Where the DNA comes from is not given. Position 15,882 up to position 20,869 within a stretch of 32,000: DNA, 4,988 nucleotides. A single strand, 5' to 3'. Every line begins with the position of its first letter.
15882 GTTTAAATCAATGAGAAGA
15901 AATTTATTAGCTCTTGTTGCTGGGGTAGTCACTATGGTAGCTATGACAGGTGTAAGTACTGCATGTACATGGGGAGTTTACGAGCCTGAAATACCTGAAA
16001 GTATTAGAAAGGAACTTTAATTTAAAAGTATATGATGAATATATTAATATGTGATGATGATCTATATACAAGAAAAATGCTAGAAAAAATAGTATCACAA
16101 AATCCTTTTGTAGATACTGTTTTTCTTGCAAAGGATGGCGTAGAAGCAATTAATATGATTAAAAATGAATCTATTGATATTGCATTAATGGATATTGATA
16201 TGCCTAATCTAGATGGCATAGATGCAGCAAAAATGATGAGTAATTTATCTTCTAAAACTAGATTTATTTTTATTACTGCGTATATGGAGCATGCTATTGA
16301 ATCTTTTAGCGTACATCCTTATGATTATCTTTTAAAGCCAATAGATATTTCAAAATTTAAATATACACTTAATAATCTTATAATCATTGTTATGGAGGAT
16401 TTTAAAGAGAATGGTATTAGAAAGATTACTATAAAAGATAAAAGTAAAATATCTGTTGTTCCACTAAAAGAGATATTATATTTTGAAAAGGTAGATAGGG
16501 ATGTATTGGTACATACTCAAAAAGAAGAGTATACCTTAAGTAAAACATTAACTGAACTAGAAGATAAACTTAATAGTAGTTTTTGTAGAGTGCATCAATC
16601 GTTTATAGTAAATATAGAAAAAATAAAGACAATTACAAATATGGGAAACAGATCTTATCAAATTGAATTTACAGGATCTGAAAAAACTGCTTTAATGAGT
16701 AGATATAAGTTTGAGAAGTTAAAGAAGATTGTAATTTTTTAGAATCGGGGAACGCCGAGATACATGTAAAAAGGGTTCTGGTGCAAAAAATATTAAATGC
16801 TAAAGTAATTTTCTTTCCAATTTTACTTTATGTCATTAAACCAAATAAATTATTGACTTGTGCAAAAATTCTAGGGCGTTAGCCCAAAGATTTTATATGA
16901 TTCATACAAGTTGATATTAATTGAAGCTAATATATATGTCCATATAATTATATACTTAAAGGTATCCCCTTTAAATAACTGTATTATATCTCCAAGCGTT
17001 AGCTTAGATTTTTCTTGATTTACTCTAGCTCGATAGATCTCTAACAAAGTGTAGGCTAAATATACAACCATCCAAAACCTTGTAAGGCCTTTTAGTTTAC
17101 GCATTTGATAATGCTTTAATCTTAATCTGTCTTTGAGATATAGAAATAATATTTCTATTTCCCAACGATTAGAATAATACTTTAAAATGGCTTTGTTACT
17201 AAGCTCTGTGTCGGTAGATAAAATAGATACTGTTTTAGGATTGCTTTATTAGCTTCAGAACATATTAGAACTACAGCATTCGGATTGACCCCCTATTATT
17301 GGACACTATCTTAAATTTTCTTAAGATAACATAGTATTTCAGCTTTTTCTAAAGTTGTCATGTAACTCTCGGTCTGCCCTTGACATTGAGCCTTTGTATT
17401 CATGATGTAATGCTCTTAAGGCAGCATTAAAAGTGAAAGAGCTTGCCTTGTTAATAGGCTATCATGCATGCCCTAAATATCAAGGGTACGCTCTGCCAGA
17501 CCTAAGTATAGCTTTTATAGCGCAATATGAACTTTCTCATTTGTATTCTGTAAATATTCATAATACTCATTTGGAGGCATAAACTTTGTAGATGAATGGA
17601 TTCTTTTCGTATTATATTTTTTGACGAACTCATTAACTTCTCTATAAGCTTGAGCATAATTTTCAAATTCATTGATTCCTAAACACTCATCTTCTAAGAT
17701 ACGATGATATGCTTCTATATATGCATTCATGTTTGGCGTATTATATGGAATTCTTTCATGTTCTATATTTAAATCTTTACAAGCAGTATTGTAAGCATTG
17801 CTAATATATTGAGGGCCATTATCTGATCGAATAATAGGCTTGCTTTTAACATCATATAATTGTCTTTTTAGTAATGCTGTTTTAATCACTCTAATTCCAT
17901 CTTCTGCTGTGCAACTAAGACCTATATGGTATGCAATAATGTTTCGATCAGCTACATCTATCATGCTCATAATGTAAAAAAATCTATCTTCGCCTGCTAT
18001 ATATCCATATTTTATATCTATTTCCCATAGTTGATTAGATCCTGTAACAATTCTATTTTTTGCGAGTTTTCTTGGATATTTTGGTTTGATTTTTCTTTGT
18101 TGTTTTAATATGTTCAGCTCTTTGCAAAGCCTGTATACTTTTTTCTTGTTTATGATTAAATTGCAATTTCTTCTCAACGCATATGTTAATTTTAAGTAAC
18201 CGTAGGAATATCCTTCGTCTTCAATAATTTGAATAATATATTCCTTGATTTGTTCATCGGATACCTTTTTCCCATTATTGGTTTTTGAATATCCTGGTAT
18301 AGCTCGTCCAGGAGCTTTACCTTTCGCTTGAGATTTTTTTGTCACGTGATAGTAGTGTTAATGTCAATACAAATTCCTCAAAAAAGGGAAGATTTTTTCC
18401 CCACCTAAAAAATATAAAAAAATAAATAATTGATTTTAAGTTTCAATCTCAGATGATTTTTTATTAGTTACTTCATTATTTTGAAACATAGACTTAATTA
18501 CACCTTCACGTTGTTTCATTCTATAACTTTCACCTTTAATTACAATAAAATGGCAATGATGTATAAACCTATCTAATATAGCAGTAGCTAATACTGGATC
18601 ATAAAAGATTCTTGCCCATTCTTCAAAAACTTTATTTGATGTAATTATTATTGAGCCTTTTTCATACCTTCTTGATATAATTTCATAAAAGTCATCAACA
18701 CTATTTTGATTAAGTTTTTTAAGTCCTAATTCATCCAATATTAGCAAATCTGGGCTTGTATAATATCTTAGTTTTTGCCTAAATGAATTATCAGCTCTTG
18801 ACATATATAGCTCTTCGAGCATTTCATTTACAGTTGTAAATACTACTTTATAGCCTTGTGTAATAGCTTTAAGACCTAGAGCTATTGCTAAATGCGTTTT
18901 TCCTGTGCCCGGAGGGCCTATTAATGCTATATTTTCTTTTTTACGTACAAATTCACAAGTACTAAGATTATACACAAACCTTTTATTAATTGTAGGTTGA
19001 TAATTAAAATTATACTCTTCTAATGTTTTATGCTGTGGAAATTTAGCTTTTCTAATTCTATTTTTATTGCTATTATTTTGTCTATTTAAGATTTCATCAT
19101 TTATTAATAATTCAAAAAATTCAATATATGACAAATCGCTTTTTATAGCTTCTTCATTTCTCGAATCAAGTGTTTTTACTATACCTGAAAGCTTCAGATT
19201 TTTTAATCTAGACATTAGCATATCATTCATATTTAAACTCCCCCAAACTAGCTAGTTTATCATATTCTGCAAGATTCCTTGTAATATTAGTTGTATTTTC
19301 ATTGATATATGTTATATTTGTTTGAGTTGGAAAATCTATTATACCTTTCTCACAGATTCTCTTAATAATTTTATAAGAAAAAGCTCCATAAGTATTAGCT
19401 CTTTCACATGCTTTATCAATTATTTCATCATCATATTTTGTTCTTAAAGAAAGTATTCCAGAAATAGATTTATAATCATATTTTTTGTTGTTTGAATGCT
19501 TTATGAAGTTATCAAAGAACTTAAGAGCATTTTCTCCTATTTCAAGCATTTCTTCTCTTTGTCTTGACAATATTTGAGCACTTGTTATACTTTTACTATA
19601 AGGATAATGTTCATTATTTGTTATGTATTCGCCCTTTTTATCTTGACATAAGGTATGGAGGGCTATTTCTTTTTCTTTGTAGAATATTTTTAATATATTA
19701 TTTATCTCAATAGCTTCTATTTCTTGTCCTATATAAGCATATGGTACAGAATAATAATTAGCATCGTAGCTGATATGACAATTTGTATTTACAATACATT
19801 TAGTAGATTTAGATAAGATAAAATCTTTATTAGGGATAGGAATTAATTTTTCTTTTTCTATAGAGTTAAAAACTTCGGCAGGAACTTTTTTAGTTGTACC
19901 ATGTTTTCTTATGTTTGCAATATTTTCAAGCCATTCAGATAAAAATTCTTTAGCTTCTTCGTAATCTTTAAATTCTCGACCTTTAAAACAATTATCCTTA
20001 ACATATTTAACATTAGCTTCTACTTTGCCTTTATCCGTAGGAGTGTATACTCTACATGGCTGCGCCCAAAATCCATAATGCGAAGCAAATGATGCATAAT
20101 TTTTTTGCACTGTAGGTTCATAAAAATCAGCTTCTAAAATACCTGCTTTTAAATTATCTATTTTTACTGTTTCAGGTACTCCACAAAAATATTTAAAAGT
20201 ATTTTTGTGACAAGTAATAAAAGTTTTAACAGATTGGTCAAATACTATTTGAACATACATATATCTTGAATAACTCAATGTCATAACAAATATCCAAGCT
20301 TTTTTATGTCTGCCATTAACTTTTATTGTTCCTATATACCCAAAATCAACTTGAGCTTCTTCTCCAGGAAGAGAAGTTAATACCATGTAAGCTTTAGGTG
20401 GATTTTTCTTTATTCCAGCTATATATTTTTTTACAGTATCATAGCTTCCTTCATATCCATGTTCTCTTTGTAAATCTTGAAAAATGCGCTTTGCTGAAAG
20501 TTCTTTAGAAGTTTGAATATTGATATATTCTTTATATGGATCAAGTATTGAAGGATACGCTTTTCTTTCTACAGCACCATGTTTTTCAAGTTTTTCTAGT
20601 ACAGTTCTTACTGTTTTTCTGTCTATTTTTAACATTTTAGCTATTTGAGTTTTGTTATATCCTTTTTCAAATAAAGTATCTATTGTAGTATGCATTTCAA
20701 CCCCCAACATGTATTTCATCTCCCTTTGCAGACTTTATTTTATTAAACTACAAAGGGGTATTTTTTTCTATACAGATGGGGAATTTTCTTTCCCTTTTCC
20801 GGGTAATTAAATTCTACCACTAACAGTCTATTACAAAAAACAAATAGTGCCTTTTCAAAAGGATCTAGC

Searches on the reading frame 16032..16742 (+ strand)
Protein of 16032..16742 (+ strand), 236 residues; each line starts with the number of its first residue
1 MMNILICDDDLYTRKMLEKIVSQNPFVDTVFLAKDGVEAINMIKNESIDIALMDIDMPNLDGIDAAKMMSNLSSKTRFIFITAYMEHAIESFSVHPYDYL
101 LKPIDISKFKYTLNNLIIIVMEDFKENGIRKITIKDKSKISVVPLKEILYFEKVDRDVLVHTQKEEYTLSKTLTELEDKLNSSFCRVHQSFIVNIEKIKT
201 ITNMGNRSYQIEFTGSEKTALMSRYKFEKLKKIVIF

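Call 66: search_protein_families(library=pfam, proteins=[window:16032-16742:+], max_evalue=0.00001)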
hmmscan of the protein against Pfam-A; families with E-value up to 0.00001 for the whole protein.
window:16032-16742:+ (236 aa): 2 families
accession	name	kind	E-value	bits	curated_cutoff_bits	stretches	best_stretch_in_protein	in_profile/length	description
PF04397.21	LytTR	-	4.6e-24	84.9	22.6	1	139-233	2-96/98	LytTr DNA-binding domain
PF00072.30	Response_reg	-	8.4e-21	74.7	30.2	1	4-110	1-107/111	Response regulator receiver domain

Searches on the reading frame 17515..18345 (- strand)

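Call 7: search_protein_families(library=pfam, proteins=[window:17515-18345:-], max_evalue=0.01)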
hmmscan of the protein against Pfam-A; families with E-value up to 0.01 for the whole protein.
window:17515-18345:- (276 aa): 4 families
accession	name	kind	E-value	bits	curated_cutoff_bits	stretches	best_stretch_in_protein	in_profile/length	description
PF00665.32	rve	-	3.7e-16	59.7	32.6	1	102-199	3-97/102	Integrase core domain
PF13276.12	HTH_21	-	8.5e-13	48.8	28.1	1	30-85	3-58/60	HTH-like domain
PF13683.12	rve_3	-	9.8e-12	44.9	26.5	1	193-258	2-67/67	Integrase core domain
PF13333.12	rve_2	-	2.9e-06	27.8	22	1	211-261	1-51/56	Integrase core domain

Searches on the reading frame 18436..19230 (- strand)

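Call 7: search_protein_families(library=pfam, proteins=[window:18436-19230:-], max_evalue=0.01)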
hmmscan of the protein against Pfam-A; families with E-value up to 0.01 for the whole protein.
window:18436-19230:- (264 aa): 18 families
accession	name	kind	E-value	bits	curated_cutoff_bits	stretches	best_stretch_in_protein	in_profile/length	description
PF01695.23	IstB_IS21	-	1.8e-85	286.7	24.1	1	8-241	2-235/238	IstB-like ATP binding protein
PF00308.24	Bac_DnaA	-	2.6e-07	31.4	23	1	101-201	37-140/162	Bacterial DnaA ATPAse domain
PF00004.35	AAA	-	6.9e-07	30.2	21.2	1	102-170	2-68/131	ATPase family associated with various cellular activities (AAA)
PF20720.3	nSTAND3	-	2e-06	28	27.2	1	93-142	12-61/155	Novel STAND NTPase 3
PF02562.22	PhoH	-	9e-06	25.8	27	1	92-160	13-82/205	PhoH-like protein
PF06745.19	ATPase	-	7.3e-05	22.7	26.6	1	97-160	18-80/231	KaiC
PF13521.12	AAA_28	-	0.00023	21.9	27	1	101-148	2-46/164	AAA domain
PF13238.12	AAA_18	-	0.00056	20.8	29.4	1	101-159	1-45/128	AAA domain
PF07088.17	GvpD_P-loop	-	0.00071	19.9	24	1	100-211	12-127/189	GvpD gas vesicle protein, P-loop domain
PF04851.21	ResIII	-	0.0012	19.2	22.5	1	76-140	6-67/164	Type III restriction enzyme, res subunit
PF07801.16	DUF1647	-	0.0013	18.9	25.7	1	67-190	6-119/141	Protein of unknown function (DUF1647)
PF13481.12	AAA_25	-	0.0028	17.8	27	1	94-129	29-63/195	AAA domain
PF02572.21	CobA_CobO_BtuR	-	0.0041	17.8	25.7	0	145-203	80-141/172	ATP:corrinoid adenosyltransferase BtuR/CobO/CobP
PF20030.5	bpMoxR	-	0.006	16.1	27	0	97-140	30-76/205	MoxR domain in the MoxR-vWA-beta-propeller ternary systems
PF13173.12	AAA_14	-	0.0073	16.7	27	0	99-197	3-96/129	AAA domain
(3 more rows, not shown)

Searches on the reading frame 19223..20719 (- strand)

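Call 7: search_protein_families(library=pfam, proteins=[window:19223-20719:-], max_evalue=0.01)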
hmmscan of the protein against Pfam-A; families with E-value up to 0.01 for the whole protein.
window:19223-20719:- (498 aa): 14 families
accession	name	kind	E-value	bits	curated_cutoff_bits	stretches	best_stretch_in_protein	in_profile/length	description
PF22483.2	Mu-transpos_C_2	-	3.3e-14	52.8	27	1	296-366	2-71/73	Mu transposase, C-terminal domain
PF00665.32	rve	-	5.4e-11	43.1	32.6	1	118-227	4-102/102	Integrase core domain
PF01978.25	TrmB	-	3e-05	24.2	25.6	1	22-54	24-56/68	Sugar-specific transcriptional regulator TrmB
PF04182.18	B-block_TFIIIC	-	4.7e-05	23.8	22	0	18-71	16-63/73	B-block binding subunit of TFIIIC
PF01047.28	MarR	-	6.3e-05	23.2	24.6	1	23-56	20-53/59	MarR family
PF13545.12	HTH_Crp_2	-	0.00013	22.3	27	1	18-61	20-64/70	Crp-like helix-turn-helix domain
PF13683.12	rve_3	-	0.00021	21.4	26.5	1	223-275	9-61/67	Integrase core domain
PF13551.12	HTH_29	-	0.00024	21.6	28.1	1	19-49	10-41/64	Winged helix-turn helix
PF06056.18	Terminase_5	-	0.003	17.9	20.3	1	15-39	8-32/58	Putative ATPase subunit of terminase (gpP-like)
PF02002.24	TFIIE_alpha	-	0.0045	17.3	22.9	0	4-51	10-58/105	TFIIE alpha subunit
PF24409.1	wHTH-PRTase_assc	-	0.0047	17.4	27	0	16-52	6-43/83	wHTH-PRTase associated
PF13556.12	HTH_30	-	0.0058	16.8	27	0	11-46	3-38/59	PucR C-terminal helix-turn-helix domain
PF25787.1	HTH_SB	-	0.0068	16.6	43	0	20-50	22-52/53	Sleeping Beauty transposase HTH domain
PF00392.27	GntR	-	0.0076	16.3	27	0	25-53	29-57/64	Bacterial regulatory proteins, gntR family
